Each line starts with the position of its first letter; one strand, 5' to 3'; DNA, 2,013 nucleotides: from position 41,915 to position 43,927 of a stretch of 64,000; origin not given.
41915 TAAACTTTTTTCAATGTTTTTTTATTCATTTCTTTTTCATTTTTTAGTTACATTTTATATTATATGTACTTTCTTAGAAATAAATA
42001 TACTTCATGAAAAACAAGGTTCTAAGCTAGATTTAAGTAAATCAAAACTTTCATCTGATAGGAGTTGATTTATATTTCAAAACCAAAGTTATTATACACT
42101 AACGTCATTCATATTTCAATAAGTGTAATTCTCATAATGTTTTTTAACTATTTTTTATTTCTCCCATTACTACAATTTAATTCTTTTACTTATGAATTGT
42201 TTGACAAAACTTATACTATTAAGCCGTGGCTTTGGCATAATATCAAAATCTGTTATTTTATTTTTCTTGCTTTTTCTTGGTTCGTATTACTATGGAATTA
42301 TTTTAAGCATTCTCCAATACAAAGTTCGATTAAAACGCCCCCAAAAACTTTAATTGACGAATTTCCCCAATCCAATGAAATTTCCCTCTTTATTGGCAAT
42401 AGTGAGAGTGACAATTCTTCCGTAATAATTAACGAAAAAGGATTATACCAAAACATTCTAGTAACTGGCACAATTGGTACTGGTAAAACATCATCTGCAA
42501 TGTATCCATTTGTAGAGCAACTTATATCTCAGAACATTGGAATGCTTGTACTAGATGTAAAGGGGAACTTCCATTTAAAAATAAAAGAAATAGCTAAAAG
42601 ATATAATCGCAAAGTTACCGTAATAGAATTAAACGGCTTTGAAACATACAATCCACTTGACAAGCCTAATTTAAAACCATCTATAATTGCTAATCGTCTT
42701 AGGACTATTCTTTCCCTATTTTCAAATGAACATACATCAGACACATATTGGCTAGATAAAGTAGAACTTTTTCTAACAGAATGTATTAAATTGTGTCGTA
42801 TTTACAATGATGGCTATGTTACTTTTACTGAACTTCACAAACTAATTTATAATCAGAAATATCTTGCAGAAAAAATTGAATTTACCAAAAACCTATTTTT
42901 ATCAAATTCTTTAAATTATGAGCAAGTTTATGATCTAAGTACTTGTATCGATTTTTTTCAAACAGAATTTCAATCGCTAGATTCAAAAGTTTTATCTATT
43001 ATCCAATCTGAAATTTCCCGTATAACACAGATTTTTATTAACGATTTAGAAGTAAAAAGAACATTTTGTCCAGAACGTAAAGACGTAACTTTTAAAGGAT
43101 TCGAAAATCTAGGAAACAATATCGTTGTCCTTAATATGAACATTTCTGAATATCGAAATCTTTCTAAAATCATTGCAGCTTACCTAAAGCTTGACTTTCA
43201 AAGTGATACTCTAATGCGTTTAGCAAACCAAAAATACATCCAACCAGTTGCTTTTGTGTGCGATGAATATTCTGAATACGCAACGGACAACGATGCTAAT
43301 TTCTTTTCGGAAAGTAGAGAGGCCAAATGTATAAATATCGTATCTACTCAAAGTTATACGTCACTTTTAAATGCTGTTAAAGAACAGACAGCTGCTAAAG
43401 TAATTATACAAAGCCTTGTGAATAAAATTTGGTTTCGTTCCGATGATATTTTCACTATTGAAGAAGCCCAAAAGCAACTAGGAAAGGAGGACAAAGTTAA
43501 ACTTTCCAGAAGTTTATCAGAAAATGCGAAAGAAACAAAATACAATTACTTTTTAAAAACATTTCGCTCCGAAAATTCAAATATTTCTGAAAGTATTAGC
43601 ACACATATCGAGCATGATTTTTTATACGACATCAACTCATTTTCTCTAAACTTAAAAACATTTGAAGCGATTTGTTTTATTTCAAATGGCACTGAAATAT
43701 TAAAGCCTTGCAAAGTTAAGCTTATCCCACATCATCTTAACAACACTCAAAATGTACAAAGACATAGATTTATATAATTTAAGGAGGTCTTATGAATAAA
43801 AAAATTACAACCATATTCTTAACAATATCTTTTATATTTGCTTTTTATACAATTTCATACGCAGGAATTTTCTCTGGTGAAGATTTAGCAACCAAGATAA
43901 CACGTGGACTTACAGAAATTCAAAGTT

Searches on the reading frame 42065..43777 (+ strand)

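Call 63: search_protein_families(library=pfam, proteins=[window:42065-43777:+], max_evalue=0.001)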
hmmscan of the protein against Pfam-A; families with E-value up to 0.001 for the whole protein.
window:42065-43777:+ (570 aa): 2 families
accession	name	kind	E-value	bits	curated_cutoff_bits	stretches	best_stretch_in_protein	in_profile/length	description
PF10412.15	TrwB_AAD_bind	-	4.5e-09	36.1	20.5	1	128-244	15-124/387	Type IV secretion-system coupling protein DNA-binding domain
PF12696.13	TraG-D_C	-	2e-05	24.9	22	1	394-495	1-98/126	TraM recognition site of TraD and TraG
